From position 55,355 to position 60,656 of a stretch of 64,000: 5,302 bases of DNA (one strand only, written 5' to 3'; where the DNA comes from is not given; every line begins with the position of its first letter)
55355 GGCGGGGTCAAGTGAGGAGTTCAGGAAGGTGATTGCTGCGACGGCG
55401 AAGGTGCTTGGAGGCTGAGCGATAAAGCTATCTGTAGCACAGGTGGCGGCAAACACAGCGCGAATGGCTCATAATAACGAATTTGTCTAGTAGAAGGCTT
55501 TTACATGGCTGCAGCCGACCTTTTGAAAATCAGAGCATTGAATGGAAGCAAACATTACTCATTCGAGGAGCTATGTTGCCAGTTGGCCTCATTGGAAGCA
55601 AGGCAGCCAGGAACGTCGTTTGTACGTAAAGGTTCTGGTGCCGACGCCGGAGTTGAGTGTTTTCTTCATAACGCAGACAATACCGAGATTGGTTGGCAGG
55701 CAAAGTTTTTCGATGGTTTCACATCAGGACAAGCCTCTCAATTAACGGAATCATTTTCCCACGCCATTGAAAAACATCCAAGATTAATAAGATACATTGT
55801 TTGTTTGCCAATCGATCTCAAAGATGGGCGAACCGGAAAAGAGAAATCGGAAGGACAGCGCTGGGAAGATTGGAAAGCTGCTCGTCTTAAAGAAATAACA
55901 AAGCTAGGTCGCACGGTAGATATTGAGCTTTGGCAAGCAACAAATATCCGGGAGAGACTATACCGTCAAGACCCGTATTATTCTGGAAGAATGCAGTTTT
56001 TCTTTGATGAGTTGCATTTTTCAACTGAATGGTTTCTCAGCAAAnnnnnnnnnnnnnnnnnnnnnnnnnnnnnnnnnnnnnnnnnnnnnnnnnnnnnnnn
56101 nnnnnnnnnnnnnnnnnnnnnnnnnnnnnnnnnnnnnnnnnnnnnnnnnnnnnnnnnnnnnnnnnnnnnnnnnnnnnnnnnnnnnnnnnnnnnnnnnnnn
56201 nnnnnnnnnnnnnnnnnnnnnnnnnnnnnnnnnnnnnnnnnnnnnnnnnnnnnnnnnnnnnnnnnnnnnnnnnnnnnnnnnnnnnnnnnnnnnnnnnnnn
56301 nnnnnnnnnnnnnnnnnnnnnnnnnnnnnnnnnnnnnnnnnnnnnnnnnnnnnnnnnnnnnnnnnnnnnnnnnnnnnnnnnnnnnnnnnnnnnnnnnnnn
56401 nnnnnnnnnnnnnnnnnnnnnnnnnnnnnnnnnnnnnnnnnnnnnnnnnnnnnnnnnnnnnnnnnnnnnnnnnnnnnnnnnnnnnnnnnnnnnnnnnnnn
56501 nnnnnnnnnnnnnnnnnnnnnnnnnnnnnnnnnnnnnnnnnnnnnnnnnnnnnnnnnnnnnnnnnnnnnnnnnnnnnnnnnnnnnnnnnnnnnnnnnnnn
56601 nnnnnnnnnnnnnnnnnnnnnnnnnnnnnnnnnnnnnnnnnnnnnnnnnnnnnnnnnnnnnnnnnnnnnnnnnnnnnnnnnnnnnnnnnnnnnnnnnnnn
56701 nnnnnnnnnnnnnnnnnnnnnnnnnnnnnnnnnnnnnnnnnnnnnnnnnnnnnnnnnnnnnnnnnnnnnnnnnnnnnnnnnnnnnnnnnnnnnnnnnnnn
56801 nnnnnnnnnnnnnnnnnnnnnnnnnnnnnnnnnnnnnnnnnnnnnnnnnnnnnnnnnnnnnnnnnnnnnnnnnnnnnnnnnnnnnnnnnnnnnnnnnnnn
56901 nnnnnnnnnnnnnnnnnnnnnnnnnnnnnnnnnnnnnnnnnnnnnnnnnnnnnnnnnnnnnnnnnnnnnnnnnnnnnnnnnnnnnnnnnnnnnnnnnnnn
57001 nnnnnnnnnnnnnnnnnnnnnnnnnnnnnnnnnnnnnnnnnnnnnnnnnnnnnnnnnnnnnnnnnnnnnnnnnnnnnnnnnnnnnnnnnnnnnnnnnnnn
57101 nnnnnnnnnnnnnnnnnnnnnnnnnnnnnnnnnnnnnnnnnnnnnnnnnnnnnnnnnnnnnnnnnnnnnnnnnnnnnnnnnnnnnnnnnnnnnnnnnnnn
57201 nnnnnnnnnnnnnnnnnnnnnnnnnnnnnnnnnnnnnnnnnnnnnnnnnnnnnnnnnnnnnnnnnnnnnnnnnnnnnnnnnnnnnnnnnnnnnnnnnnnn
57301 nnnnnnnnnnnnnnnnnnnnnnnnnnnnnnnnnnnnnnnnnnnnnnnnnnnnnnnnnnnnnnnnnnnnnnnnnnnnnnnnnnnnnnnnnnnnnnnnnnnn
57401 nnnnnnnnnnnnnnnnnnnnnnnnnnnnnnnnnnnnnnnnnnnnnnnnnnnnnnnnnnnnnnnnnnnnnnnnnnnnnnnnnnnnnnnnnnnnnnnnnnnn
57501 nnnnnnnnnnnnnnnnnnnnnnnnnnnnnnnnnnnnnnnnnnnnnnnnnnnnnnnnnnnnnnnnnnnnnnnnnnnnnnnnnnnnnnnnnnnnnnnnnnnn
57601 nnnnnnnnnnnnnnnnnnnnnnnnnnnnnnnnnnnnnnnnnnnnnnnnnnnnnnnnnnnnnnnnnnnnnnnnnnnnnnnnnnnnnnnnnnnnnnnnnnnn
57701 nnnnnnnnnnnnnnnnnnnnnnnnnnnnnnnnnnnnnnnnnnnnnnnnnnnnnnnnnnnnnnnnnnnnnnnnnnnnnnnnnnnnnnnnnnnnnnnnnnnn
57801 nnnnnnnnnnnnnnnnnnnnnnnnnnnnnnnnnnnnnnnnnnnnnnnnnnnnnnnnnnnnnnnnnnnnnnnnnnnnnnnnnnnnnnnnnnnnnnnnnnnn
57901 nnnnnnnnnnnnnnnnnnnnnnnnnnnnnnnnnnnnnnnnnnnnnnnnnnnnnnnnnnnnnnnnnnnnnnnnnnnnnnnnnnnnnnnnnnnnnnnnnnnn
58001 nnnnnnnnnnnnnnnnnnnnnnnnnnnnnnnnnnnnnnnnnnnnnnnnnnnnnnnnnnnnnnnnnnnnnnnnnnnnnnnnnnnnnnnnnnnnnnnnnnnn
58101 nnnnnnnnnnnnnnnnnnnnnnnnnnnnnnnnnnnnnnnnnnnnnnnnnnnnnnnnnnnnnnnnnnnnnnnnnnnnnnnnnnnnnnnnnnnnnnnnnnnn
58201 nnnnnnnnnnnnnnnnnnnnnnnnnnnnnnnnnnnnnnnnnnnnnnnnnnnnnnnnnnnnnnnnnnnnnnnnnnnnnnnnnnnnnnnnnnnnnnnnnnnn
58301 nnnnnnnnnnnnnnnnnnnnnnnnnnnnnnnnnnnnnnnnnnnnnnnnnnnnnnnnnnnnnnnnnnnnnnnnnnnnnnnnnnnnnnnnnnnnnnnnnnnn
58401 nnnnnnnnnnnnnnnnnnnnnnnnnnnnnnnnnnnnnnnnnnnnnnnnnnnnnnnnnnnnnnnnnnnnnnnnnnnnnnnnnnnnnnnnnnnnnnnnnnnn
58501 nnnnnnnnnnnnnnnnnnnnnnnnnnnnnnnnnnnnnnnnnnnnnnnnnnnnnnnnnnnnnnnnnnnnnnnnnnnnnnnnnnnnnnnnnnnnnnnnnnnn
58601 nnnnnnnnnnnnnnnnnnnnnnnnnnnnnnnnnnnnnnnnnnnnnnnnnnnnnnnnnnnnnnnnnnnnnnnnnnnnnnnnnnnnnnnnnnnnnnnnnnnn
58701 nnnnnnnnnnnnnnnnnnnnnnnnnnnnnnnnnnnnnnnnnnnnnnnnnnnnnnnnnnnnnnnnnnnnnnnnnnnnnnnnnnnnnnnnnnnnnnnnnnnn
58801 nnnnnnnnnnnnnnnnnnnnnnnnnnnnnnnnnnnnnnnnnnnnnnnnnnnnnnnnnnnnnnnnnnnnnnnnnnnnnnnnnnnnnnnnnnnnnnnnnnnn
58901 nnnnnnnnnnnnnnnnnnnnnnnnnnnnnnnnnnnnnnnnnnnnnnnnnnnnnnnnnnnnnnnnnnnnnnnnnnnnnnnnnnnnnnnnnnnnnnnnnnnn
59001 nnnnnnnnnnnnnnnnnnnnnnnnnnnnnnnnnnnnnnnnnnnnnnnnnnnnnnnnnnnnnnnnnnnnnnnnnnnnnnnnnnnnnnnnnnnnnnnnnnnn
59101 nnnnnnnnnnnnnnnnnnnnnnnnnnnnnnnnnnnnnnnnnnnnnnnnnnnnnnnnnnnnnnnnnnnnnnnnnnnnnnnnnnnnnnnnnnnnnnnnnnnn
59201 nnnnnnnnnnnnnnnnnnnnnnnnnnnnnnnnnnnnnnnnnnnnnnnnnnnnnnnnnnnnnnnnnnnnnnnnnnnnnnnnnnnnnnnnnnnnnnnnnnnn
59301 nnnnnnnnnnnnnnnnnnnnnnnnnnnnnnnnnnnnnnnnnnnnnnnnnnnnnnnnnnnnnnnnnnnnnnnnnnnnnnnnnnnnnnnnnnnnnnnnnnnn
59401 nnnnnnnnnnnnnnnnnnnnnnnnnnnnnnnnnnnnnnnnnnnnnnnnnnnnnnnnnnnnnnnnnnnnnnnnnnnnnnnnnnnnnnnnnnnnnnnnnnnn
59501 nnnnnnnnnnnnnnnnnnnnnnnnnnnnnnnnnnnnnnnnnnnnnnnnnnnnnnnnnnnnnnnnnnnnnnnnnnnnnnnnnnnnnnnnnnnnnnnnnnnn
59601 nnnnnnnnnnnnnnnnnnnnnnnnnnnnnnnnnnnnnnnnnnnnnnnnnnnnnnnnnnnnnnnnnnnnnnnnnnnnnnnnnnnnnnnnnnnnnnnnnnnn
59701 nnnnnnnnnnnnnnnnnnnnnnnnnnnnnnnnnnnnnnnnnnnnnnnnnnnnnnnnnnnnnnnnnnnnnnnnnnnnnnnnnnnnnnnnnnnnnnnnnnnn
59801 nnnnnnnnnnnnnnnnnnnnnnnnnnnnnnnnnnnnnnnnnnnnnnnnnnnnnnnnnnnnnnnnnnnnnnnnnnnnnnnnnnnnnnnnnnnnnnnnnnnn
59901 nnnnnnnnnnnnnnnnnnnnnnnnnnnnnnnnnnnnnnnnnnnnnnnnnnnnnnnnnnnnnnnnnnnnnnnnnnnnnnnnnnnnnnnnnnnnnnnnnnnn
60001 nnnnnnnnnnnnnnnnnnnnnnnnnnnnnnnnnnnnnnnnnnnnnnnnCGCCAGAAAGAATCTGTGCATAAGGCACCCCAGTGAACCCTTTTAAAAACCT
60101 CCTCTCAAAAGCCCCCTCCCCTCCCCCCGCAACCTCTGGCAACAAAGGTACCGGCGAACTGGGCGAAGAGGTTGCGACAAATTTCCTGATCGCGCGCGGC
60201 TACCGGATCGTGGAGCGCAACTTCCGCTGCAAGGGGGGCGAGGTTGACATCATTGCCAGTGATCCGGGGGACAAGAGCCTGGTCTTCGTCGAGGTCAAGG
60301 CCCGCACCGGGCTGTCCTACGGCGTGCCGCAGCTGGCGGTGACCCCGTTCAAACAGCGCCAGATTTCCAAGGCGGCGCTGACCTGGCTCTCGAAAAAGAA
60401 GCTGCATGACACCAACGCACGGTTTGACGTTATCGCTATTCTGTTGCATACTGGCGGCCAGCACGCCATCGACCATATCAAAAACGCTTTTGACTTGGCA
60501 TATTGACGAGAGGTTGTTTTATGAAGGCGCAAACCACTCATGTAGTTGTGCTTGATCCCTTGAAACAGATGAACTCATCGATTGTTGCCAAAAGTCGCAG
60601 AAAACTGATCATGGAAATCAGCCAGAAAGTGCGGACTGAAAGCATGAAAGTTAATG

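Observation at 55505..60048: AT-rich island encoding a ~1,500-aa Mrr-like nuclease / NACHT-STAND NTPase: candidate undescribed anti-phage sensor-effector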

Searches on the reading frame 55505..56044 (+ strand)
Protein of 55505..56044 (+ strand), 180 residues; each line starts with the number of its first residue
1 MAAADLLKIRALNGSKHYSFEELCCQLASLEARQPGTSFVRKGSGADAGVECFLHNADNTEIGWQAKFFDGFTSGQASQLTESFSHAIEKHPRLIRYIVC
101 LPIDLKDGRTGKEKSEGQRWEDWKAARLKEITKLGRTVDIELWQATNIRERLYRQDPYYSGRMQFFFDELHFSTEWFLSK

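Call 28: search_solved_structures(query=A1, max_evalue=10, show_alignments=3)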
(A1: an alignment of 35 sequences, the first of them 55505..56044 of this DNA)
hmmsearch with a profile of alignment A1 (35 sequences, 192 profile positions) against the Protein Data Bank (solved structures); distinct sequences matched with E-value up to 10: 3.
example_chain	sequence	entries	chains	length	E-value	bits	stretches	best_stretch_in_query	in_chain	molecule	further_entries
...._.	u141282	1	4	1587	0.00097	21.9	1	19-115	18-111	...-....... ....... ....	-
6u42_6T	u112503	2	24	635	0.66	12.7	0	94-117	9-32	RIB72 | Protofilament ribbon protein of flagellar microtubules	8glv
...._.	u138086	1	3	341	1.8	11.2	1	11-48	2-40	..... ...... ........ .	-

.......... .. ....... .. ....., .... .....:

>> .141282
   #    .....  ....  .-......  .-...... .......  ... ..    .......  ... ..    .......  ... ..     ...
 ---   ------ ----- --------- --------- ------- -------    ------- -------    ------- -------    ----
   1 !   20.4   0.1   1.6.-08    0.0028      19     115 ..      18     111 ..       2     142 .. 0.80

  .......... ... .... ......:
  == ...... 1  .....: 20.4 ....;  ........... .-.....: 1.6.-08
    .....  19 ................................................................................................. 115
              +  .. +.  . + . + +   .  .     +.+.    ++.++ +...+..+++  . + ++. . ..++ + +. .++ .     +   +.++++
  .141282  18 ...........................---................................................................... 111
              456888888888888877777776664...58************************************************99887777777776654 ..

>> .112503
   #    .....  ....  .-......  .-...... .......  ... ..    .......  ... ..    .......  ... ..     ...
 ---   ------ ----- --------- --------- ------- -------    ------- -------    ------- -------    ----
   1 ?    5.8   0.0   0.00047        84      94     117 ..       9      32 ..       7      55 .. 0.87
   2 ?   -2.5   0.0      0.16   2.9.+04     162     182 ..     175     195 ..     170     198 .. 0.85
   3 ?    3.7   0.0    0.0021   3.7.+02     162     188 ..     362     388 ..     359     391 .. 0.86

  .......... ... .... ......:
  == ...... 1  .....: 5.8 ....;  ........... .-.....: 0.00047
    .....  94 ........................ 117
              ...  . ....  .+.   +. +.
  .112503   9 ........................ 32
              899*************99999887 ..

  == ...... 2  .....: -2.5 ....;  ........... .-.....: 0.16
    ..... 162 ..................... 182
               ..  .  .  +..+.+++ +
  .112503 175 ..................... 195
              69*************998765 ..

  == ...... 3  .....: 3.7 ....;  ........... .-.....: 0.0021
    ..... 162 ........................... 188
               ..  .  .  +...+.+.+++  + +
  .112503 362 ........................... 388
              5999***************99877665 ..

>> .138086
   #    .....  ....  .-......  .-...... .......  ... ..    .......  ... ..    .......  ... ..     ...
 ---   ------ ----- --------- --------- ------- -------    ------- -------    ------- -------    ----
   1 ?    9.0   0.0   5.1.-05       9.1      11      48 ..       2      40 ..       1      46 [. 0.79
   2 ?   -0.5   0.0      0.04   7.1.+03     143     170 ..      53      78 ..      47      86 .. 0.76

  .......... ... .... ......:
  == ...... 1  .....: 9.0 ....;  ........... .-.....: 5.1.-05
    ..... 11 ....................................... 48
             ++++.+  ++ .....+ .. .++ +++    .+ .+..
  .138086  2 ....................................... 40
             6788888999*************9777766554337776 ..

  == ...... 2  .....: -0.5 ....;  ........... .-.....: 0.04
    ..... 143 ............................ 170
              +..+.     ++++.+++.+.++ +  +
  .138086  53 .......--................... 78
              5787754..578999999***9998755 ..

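Call 37: predict_structure(alignment_id=A1)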
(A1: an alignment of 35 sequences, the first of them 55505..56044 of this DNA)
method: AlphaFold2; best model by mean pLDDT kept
length: 180 residues; sequences in the alignment: 35
mean_pLDDT: 89.9   pTM: 0.85
mean pLDDT of the five models: 89.9, 89.1, 88.6, 87.8, 86.7
residues with pLDDT >= 90: 124; 70-90: 41; 50-70: 15; < 50: 0
segments of 3 or more residues with pLDDT < 50: none
pLDDT, mean of each block of 10 residues (from residue 1): 79 92 95 90 85 95 97 96 97 97 91 92 98 96 95 82 80 62
secondary structure, 60 per line:
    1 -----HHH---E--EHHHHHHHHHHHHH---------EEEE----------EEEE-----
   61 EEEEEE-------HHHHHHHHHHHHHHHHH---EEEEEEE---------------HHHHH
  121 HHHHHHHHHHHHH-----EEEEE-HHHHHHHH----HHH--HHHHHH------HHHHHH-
elements in order: H16-28 E38-41 E52-55 E61-66 H74-90 E94-100 H116-133 E139-143 H145-152 H162-167 H174-179

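Call 41: fold_search(model_id=the predicted structure, library=pdb)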
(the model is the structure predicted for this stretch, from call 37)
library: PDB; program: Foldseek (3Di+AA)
matches with E <= 10: 925; with E <= 0.001: 2
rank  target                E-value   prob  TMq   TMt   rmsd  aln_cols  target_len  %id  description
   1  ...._B                4.4e-04  1.00  0.53  0.07   4.3       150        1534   19  Avs4 bound to phage PhiV-1 portal (released 2022-08-03)
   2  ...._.                5.0e-04  1.00  0.48  0.07   5.8       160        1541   18  Avs4 bound to phage PhiV-1 portal (released 2022-08-03)
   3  4dap                  2.8e-02  0.82  0.33  0.28   6.6       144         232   14  The structure of Escherichia coli SfsA (released 2013-08-14)
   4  7jpj_B                3.5e-02  0.93  0.30  0.14   5.3        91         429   16  Crystal Structure of the essential dimeric LYSA from Phaeodactylum tricornutum (released 2021-06-16)
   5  1wte_MODEL_1_A        7.5e-02  0.87  0.33  0.24   6.0       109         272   12  Crystal structure of type II restrcition endonuclease, EcoO109I complexed with cognate DNA (released 2004-12-14)
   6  8q3b_E                8.4e-02  0.77  0.36  0.33   6.9       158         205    9  The closed state of the ASFV apo-RNA polymerase (released 2024-02-14)
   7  1wtd_A                9.0e-02  0.87  0.33  0.24   6.2       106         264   10  Crystal structure of type II restrcition endonuclease, EcoO109I DNA-free form (released 2004-12-14)
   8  9bgk_F                9.0e-02  0.80  0.35  0.07   5.1       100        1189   10  Structure of V.cholera DdmDE (2D:1E) in complex with DNA (released 2024-10-23)
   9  4xqk_A                9.6e-02  0.87  0.41  0.06   5.4       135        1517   15  ATP-dependent Type ISP restriction-modification enzyme LlaBIII bound to DNA (released 2015-09-16)
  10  8q3k_E                1.1e-01  0.80  0.36  0.32   9.0       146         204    8  The open state of the ASFV apo-RNA polymerase (released 2024-02-14)
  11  1wtd_B                1.1e-01  0.69  0.34  0.24   6.2       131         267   11  Crystal structure of type II restrcition endonuclease, EcoO109I DNA-free form (released 2004-12-14)
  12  1ko0                  1.2e-01  0.92  0.34  0.16   4.7        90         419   16  Crystal Structure of a D,L-lysine complex of diaminopimelate decarboxylase (released 2003-11-11)
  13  1kcf_A                1.2e-01  0.28  0.28  0.22  14.0       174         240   11  Crystal Structure of the Yeast Mitochondrial Holliday Junction Resolvase, Ydc2 (released 2001-11-28)
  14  5gke_A                1.2e-01  0.51  0.32  0.26   6.4       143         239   16  Structure of EndoMS-dsDNA1 complex (released 2016-11-02)
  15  2vld_A                1.4e-01  0.69  0.36  0.30   7.0       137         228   13  crystal structure of a repair endonuclease from Pyrococcus abyssi (released 2009-05-19)
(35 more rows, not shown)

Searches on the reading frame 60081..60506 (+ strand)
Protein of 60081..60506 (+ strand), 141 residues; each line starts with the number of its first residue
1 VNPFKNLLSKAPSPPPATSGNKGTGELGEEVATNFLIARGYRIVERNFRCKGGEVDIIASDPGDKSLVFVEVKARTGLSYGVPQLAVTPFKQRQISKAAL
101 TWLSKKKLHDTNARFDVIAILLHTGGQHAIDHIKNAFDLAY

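Call 3: search_protein_families(library=pfam, proteins=[window:60081-60506:+], max_evalue=0.1)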
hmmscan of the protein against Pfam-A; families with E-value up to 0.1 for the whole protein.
window:60081-60506:+ (141 aa): 5 families
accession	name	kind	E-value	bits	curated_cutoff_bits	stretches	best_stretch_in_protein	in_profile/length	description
PF02021.23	UPF0102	-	2.3e-28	98.8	23.6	1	28-120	1-80/80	Uncharacterised protein family UPF0102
PF01939.22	NucS_C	-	5.8e-07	30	24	1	35-86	14-64/124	Endonuclease NucS C-terminal domain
PF08378.17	NERD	-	1e-05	26.4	22.1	1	25-103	2-95/111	Nuclease-related domain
PF04471.18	Mrr_cat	-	0.0044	17.6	21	1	29-85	10-66/115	Restriction endonuclease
PF03008.20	DUF234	-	0.036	14.9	22.5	1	51-75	66-90/100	Archaea bacterial proteins of unknown function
